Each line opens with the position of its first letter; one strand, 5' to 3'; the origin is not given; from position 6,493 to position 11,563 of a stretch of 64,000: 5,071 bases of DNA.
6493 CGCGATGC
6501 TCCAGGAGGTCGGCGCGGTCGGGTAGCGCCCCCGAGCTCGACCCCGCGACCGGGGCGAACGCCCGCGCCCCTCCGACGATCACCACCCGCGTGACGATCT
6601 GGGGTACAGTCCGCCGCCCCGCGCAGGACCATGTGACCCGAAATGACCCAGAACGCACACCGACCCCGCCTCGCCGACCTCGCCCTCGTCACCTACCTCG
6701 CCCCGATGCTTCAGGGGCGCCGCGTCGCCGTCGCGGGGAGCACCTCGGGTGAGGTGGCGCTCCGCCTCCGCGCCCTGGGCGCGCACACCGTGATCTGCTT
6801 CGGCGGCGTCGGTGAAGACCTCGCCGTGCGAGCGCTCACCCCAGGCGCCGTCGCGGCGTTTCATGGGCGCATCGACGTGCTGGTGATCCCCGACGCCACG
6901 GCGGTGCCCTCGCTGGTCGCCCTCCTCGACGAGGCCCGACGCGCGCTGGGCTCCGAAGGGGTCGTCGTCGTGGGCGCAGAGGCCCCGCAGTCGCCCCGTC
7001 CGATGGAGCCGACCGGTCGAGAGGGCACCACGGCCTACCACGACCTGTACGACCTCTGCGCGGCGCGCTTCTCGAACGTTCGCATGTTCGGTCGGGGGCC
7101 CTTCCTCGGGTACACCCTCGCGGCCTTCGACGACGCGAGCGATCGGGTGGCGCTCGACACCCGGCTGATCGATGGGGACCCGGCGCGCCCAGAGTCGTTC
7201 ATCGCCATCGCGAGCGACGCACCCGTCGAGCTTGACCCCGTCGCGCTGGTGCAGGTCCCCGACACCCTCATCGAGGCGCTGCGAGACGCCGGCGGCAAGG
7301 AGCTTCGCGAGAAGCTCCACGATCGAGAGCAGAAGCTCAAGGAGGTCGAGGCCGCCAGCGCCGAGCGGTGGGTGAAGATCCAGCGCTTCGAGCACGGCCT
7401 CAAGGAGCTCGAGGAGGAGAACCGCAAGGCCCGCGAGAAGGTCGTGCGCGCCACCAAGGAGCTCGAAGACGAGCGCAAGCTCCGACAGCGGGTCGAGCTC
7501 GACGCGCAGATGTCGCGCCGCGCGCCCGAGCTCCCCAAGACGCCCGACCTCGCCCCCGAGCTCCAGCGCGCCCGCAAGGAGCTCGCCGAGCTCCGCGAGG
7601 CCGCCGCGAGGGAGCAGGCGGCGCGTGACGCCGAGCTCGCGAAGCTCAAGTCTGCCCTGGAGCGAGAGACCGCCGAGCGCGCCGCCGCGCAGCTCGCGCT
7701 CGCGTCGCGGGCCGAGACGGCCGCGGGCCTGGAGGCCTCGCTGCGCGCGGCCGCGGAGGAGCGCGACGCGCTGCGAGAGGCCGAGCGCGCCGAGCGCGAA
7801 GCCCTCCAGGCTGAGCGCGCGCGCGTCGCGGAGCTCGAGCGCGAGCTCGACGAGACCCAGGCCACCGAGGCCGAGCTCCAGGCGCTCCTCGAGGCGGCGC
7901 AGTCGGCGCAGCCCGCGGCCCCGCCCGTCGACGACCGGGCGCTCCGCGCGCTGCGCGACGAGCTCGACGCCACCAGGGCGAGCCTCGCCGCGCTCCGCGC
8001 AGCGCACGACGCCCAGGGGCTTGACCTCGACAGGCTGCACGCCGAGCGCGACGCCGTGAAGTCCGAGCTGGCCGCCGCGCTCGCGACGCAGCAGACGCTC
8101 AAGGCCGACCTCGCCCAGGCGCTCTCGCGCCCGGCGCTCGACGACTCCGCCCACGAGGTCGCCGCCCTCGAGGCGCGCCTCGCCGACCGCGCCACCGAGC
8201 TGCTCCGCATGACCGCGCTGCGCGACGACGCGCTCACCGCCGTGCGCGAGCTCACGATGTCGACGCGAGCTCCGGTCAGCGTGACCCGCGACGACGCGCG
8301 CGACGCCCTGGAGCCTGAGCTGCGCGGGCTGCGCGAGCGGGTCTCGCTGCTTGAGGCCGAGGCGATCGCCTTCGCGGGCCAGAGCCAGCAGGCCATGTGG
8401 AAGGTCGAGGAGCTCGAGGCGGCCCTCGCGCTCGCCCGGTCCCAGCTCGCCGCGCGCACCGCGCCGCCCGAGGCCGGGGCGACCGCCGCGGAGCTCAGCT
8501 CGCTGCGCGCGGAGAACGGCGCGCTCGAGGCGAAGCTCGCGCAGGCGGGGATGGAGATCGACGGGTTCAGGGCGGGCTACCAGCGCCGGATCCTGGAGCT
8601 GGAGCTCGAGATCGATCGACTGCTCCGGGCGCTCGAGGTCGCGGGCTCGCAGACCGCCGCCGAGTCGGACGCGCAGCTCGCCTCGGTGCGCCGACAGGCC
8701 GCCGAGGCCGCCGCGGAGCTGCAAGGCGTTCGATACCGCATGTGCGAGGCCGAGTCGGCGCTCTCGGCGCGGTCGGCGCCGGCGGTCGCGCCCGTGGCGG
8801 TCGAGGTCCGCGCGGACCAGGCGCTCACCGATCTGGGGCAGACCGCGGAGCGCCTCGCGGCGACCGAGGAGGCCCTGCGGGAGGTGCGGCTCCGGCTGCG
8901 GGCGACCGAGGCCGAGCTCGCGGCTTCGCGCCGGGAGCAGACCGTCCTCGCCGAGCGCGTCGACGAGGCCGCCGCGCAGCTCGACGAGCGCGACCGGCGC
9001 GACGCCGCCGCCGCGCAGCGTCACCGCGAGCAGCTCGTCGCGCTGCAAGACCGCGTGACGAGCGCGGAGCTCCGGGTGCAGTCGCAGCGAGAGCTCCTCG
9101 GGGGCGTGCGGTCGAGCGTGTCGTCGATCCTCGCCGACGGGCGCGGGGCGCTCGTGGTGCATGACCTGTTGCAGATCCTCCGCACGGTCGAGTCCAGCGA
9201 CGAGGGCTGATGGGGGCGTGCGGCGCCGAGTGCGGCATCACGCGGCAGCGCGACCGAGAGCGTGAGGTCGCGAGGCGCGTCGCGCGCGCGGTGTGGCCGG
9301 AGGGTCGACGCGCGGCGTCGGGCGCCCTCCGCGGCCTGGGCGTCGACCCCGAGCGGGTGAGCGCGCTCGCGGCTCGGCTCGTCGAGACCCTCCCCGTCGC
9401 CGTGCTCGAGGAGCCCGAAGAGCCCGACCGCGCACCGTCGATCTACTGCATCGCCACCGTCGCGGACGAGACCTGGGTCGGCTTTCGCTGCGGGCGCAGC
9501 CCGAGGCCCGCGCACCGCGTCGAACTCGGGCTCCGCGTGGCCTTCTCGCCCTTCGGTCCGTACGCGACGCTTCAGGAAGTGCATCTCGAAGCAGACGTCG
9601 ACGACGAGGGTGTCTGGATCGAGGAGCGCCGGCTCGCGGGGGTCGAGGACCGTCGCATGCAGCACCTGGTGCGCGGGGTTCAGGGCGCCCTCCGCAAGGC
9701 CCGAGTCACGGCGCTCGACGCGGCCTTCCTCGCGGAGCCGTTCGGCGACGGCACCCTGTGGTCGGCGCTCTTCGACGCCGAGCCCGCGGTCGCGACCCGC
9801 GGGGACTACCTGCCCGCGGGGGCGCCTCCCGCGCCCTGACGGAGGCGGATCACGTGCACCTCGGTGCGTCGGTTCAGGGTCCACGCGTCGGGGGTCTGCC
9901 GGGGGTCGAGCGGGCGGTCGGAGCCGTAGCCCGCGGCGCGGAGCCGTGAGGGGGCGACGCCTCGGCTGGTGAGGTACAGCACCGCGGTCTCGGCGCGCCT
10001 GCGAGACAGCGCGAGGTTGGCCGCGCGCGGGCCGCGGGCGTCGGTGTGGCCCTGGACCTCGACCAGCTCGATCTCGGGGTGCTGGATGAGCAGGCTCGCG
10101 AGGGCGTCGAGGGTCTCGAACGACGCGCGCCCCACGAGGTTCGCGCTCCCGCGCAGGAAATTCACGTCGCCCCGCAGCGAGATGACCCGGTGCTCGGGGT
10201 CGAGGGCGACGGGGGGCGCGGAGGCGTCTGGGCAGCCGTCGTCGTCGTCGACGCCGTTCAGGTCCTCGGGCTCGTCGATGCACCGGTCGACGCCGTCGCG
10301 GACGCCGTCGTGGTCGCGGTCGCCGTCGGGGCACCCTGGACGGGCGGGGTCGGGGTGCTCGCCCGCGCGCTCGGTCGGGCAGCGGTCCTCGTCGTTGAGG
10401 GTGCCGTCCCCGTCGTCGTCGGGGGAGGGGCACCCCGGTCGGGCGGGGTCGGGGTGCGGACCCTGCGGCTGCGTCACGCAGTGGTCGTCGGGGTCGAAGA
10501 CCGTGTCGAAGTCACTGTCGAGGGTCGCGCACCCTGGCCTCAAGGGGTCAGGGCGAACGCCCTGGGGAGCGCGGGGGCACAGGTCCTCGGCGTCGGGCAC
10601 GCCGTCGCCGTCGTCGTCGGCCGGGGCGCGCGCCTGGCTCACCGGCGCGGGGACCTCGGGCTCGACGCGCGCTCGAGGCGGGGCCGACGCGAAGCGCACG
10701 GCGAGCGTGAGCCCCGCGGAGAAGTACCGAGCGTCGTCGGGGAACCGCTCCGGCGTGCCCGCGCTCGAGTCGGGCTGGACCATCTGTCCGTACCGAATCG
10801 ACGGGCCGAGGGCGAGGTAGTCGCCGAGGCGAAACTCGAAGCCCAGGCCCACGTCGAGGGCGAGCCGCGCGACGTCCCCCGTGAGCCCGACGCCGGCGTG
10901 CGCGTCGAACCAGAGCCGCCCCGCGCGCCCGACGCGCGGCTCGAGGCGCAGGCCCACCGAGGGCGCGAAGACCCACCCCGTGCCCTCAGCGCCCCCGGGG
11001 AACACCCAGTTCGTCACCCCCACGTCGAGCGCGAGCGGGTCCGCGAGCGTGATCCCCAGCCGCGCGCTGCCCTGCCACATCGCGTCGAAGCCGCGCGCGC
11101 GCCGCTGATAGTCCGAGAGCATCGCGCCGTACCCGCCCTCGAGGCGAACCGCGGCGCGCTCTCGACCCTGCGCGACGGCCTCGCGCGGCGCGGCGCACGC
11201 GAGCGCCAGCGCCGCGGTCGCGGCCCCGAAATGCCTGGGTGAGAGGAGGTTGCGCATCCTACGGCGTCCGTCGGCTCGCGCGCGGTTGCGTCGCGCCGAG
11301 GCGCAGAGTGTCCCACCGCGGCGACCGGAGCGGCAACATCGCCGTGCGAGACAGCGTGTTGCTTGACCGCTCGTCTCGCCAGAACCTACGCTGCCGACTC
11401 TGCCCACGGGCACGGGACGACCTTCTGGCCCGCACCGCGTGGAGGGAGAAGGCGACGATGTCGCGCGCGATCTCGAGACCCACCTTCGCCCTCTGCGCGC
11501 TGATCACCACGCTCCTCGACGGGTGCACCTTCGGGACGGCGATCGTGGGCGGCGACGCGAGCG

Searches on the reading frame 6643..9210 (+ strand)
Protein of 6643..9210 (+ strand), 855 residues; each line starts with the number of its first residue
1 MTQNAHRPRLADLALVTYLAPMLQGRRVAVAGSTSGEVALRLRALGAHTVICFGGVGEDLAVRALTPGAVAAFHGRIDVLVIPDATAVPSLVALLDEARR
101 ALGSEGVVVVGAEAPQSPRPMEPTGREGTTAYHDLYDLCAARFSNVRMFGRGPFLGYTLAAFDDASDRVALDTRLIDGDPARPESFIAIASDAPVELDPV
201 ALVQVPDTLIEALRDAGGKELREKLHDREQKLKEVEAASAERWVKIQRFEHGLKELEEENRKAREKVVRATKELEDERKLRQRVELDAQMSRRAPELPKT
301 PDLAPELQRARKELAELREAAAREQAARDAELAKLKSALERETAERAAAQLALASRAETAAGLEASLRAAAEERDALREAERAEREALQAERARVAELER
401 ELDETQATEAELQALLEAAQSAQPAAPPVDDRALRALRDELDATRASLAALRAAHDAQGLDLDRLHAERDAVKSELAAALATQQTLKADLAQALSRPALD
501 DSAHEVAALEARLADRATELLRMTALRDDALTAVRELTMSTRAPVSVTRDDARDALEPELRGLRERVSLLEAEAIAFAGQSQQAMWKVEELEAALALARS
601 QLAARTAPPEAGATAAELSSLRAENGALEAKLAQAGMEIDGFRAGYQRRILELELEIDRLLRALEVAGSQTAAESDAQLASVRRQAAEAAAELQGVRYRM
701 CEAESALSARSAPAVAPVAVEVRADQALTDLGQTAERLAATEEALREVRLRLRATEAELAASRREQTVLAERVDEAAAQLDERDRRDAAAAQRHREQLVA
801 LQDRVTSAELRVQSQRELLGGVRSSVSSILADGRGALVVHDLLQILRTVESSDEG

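Call 12: search_protein_families(library=pfam, proteins=[window:6643-9210:+], max_evalue=0.01)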
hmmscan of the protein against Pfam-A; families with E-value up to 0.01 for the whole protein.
window:6643-9210:+ (855 aa): 0 families

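Call 69: search_protein_families(library=ncbifam, proteins=[window:6643-9210:+], max_evalue=0.01)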
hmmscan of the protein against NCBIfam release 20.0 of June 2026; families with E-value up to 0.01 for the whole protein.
window:6643-9210:+ (855 aa): 3 families
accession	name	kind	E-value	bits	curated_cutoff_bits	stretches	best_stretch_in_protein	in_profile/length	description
TIGR02169.1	SMC_prok_A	equivalog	2.9e-05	22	729.4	2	209-488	217-505/1165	chromosome segregation protein SMC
TIGR02168.1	SMC_prok_B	equivalog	7e-05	20.8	567.35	1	219-451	256-496/1181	chromosome segregation protein SMC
NF045487.1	ASRP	equivalog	0.0019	16.9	300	0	374-495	138-256/593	archaea-specific SMC-related protein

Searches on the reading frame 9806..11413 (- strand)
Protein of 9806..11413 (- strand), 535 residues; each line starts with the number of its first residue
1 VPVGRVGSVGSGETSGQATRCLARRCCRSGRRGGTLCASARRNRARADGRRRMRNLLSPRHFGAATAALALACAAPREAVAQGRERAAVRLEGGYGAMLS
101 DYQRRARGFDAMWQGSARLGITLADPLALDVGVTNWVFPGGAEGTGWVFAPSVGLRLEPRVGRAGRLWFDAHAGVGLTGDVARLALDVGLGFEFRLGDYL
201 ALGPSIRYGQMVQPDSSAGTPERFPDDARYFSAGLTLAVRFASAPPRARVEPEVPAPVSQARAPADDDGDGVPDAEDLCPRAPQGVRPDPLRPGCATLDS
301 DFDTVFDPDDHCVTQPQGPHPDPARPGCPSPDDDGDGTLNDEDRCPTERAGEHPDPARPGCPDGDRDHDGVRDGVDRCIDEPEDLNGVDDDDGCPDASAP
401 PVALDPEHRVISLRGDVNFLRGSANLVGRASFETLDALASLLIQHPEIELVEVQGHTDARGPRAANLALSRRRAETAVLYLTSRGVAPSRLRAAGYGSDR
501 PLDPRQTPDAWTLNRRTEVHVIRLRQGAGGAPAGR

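Call 12: search_protein_families(library=pfam, proteins=[window:9806-11413:-], max_evalue=0.01)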
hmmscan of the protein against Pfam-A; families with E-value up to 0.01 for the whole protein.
window:9806-11413:- (535 aa): 3 families
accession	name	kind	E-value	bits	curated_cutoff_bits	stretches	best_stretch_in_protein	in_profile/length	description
PF00691.25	OmpA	-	1.5e-15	57.8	27.2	1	419-510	2-93/98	OmpA family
PF13505.12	OMP_b-brl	-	0.00026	21.7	28.7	1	66-213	2-157/175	Outer membrane protein beta-barrel domain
PF02412.23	TSP_3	-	0.0042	17.2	25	1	265-284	14-33/36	Thrombospondin type 3 repeat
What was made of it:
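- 9806..11257 (-): Divergently transcribed partner candidate: an outer-membrane beta-barrel, TSP3 repeats and an OmpA peptidoglycan-binding domain. It is distantly TraB-like. Pfam OmpA, OMP_b-brl and TSP_3 (call 12).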

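Call 69: search_protein_families(library=ncbifam, proteins=[window:9806-11257:-], max_evalue=0.01)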
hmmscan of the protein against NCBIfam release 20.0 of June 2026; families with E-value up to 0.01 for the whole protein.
window:9806-11257:- (483 aa): 38 families (the best 25 are shown)
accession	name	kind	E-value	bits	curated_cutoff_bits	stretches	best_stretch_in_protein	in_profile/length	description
NF033763.1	exchanger_TraB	exception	2.1e-38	131.6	700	2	269-471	312-499/522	outer membrane exchange protein TraB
NF053612.1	anchor_PA1041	equivalog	2.2e-25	90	250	1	311-469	75-235/236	PA1041 family peptidoglycan-binding anchor lipoprotein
NF053611.1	YiaD_Gzip_OmpA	equivalog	1.8e-22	80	175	1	359-469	98-206/206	YiaD family glycine zipper/OmpA-like lipoprotein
NF053607.1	CHU_0125_OmpA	equivalog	9.2e-20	70.7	620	1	382-471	549-638/639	CHU_0125 family OmpA-like outer membrane integrity protein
TIGR02802.1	Pal_lipo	equivalog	1.7e-18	66.6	125.35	1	378-468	14-103/104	peptidoglycan-associated lipoprotein Pal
NF052230.1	T9SS_PorE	exception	8.9e-16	57.3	600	1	378-449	529-599/648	PorE family type IX secretion system protein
TIGR03789.1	pdsO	hypoth_equivalog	3.1e-15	56.5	152.2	1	361-465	137-239/243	sortase-associated OmpA-like protein PdsO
NF053613.1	OMP_toxin_LptF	equivalog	1.7e-14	54.2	400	1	363-469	141-245/256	lipotoxin F family OmpA-related lipoprotein LptF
NF006541.1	PRK09038.1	equivalog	8.1e-13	48.6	283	1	359-470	137-249/253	flagellar motor protein MotD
NF006545.0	PRK09039.1-4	equivalog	8.2e-13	48.7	372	1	363-469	224-339/342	peptidoglycan -binding protein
NF053585.1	OMP_LP_YfiB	equivalog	1.1e-12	48.1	128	1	378-469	70-160/163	outer membrane lipoprotein YfiB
NF045787.1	OmpABordt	equivalog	1.3e-12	47.8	200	1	382-471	103-191/194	outer membrane protein OmpA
NF007804.1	PRK10510.1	equivalog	1.8e-12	47.1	307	1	357-469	106-216/219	OmpA family lipoprotein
TIGR03350.1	type_VI_ompA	equivalog_domain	6e-12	45.7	139.8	1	353-469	20-137/137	type VI secretion system protein TssL, long form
NF005195.1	PRK06667.1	equivalog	1.5e-11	44.5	300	1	358-469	117-235/241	flagellar motor protein MotB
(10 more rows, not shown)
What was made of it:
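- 9806..11257 (-): NF033763 TraB scores 131.6 bits against a cutoff of 700 (call 69).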
